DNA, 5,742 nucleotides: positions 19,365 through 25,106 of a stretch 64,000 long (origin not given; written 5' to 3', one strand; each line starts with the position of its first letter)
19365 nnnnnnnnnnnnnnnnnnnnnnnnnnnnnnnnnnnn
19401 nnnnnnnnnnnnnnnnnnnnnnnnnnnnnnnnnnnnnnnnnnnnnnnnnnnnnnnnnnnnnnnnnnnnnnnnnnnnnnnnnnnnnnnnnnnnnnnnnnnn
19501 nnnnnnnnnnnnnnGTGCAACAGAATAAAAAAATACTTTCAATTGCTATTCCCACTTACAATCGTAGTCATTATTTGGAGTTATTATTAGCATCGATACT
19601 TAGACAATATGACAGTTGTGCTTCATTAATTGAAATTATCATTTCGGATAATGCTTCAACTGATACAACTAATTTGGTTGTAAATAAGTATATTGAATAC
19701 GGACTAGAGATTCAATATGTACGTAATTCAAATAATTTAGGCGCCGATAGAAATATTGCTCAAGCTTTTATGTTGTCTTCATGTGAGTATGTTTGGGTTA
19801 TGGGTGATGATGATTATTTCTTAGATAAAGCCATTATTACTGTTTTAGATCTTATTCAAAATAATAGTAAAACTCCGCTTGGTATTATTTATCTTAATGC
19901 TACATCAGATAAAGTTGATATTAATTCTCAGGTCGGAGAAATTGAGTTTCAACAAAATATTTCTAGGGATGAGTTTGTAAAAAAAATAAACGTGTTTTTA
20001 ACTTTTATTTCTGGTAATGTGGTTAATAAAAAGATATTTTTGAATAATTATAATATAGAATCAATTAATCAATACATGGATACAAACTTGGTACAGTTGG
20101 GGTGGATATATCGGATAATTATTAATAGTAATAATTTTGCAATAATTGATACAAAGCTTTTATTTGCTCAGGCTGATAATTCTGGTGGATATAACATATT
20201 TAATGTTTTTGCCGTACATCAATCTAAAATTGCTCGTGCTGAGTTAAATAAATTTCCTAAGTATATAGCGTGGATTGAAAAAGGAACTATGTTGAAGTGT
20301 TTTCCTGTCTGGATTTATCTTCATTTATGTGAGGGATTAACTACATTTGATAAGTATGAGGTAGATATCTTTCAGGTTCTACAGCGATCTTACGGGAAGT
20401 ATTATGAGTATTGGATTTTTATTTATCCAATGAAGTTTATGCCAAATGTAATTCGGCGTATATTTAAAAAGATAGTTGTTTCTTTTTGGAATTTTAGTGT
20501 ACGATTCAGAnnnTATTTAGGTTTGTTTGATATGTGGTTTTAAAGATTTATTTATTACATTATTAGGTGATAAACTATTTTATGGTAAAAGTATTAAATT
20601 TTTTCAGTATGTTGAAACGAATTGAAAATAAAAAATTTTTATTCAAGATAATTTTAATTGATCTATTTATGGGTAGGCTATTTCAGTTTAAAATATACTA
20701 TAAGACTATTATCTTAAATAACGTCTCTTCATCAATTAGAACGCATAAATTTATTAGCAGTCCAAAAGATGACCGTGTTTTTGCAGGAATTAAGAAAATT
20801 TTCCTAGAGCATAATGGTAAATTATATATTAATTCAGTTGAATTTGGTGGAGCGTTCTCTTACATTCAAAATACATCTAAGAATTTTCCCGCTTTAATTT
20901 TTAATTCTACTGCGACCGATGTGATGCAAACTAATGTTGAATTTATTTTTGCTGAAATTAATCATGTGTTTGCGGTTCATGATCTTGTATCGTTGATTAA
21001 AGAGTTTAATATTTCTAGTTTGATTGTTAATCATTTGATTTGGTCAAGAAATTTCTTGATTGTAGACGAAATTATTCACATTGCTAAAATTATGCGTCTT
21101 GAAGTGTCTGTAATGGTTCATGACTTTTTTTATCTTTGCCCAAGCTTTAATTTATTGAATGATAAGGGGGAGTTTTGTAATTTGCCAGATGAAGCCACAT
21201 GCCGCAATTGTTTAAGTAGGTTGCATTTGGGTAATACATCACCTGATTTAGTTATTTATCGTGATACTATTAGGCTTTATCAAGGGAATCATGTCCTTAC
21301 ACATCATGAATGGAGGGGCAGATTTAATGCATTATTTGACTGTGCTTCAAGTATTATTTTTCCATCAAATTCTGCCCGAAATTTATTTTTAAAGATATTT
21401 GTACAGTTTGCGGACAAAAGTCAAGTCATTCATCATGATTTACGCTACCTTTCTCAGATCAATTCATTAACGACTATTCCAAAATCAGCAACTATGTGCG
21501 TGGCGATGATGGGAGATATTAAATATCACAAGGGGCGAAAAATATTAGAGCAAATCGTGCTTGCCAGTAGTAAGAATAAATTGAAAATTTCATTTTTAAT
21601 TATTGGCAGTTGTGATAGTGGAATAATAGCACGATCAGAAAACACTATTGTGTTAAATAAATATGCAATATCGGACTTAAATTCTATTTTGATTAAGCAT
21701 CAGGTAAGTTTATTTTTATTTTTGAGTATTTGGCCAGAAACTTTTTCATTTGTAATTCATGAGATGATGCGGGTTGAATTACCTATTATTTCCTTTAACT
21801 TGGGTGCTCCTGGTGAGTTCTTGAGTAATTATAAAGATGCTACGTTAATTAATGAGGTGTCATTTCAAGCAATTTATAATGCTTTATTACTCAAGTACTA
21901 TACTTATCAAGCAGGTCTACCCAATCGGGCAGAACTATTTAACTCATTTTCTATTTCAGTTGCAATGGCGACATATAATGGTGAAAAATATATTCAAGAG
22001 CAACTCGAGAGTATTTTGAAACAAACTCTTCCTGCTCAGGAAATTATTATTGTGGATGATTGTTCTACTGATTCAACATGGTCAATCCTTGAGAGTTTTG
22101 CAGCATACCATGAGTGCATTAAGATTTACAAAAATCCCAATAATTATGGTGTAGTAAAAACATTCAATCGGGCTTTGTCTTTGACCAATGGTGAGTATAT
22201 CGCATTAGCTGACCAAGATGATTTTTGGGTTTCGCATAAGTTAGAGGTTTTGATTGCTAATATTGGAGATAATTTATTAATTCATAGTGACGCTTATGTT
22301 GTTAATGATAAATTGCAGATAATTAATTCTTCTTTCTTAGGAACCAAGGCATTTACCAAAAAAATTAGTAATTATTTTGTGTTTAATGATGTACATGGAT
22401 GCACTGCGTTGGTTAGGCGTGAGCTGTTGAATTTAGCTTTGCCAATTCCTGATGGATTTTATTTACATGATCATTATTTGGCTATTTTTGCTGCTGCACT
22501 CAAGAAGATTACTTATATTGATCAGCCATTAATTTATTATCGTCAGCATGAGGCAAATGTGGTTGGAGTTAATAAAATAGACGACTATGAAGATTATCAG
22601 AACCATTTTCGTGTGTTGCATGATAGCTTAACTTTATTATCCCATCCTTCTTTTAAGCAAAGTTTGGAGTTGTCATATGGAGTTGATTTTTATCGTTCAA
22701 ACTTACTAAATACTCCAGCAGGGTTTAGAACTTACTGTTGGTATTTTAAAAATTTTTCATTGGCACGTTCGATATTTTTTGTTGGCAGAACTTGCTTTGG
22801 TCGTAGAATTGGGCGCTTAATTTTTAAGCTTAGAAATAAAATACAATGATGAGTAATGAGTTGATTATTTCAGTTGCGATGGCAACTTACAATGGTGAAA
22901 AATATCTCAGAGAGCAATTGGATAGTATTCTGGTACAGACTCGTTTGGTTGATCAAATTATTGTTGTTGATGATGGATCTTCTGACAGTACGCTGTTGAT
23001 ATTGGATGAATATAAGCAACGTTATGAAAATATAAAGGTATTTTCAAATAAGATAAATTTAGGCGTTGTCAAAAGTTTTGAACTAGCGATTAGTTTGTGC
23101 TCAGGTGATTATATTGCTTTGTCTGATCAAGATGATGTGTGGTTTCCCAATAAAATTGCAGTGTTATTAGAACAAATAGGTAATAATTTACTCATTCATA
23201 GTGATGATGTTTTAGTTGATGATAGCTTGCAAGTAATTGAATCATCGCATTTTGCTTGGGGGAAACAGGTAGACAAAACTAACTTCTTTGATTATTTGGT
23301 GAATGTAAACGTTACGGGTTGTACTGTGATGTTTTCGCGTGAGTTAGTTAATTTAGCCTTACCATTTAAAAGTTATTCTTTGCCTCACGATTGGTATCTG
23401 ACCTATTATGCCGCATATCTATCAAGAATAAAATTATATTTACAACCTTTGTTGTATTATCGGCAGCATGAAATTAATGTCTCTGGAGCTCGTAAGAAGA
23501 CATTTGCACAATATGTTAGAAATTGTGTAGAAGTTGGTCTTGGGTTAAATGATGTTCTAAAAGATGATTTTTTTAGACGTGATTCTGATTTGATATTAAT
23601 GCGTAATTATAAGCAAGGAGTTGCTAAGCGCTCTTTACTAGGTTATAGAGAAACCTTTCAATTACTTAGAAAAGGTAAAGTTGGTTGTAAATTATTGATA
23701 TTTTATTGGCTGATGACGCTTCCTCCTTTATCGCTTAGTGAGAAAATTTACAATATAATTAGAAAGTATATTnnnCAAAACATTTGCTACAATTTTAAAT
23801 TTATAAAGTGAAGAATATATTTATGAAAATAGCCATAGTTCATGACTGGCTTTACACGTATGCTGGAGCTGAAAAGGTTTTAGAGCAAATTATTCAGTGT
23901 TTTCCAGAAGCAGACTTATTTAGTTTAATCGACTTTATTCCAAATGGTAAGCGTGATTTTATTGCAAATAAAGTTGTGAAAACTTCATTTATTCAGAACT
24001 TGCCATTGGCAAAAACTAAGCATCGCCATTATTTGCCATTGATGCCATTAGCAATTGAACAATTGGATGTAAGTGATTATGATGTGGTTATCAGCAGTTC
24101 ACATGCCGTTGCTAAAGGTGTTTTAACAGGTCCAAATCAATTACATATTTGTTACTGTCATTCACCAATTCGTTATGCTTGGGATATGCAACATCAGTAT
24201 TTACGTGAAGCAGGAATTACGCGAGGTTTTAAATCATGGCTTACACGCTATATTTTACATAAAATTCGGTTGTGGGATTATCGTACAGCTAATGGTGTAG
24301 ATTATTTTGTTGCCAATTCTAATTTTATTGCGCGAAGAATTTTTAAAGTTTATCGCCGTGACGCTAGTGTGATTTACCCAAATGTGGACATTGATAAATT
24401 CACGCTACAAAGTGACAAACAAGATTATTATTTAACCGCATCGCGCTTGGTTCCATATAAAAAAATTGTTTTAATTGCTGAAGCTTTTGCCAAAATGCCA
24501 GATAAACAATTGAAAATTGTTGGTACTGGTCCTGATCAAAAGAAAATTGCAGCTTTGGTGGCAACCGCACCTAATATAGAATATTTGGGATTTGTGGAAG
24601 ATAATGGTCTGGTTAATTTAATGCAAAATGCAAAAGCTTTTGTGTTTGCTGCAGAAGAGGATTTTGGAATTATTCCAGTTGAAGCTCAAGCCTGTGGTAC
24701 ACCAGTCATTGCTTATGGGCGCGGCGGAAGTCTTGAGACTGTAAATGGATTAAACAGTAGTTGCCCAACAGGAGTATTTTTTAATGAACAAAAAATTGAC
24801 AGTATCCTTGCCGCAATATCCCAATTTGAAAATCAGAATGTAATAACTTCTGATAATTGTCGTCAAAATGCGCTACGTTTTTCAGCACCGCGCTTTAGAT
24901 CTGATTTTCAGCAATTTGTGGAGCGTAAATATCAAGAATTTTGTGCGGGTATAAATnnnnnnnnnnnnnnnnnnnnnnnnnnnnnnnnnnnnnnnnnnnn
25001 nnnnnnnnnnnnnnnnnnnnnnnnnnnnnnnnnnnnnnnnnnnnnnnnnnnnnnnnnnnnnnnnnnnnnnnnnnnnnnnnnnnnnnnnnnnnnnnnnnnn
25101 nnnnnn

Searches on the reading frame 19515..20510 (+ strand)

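Call 50: search_protein_families(library=pfam, proteins=[window:19515-20510:+], max_evalue=0.01)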
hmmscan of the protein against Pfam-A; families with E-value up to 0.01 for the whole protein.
window:19515-20510:+ (332 aa): 2 families
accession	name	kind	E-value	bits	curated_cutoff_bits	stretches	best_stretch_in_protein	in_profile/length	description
PF00535.33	Glycos_transf_2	-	6.7e-23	81.9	23.3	1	9-127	1-117/168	Glycosyl transferase family 2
PF13641.12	Glyco_tranf_2_3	-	4.5e-05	24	27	1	8-120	3-117/230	Glycosyltransferase like family 2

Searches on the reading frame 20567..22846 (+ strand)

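Call 50: search_protein_families(library=pfam, proteins=[window:20567-22846:+], max_evalue=0.01)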
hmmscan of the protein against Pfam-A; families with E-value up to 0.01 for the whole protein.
window:20567-22846:+ (760 aa): 6 families
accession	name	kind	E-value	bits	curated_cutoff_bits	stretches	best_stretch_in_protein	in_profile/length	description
PF00535.33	Glycos_transf_2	-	2e-30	106.4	23.3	1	464-621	1-164/168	Glycosyl transferase family 2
PF10111.15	Glyco_tranf_2_2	-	2e-11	44.3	27.3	1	466-564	5-104/276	Glycosyltransferase like family 2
PF13641.12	Glyco_tranf_2_3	-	6.1e-08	33.4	27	1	463-562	3-107/230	Glycosyltransferase like family 2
PF13692.12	Glyco_trans_1_4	-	1.3e-06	29.2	27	1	313-440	5-136/142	Glycosyl transferases group 1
PF00534.26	Glycos_transf_1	-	8.1e-06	25.9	26.4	1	312-439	18-151/172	Glycosyl transferases group 1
PF13704.12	Glyco_tranf_2_4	-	0.0006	20.7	27.5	1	473-558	4-88/98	Glycosyl transferase family 2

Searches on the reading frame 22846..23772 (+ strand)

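Call 50: search_protein_families(library=pfam, proteins=[window:22846-23772:+], max_evalue=0.01)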
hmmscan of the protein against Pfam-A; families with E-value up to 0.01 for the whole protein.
window:22846-23772:+ (309 aa): 3 families
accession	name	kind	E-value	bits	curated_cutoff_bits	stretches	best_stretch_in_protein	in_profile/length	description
PF00535.33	Glycos_transf_2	-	5.9e-29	101.6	23.3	1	9-166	1-162/168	Glycosyl transferase family 2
PF13641.12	Glyco_tranf_2_3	-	4.9e-11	43.5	27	1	8-108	3-108/230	Glycosyltransferase like family 2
PF10111.15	Glyco_tranf_2_2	-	1.2e-05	25.4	27.3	1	14-111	8-106/276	Glycosyltransferase like family 2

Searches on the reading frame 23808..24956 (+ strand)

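Call 50: search_protein_families(library=pfam, proteins=[window:23808-24956:+], max_evalue=0.01)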
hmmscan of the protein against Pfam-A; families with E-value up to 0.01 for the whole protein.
window:23808-24956:+ (383 aa): 4 families
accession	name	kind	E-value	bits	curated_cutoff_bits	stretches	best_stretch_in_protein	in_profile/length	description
PF00534.26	Glycos_transf_1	-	6.4e-25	88.1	26.4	1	199-355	9-169/172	Glycosyl transferases group 1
PF13692.12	Glyco_trans_1_4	-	1.6e-17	64.5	27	1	209-339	5-138/142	Glycosyl transferases group 1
PF13439.12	Glyco_transf_4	-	2.1e-08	34.8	28.5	1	20-196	3-169/170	Glycosyltransferase Family 4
PF20706.3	GT4-conflict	-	0.0052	16.3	26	1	212-310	204-318/385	Family 4 Glycosyltransferase in conflict systems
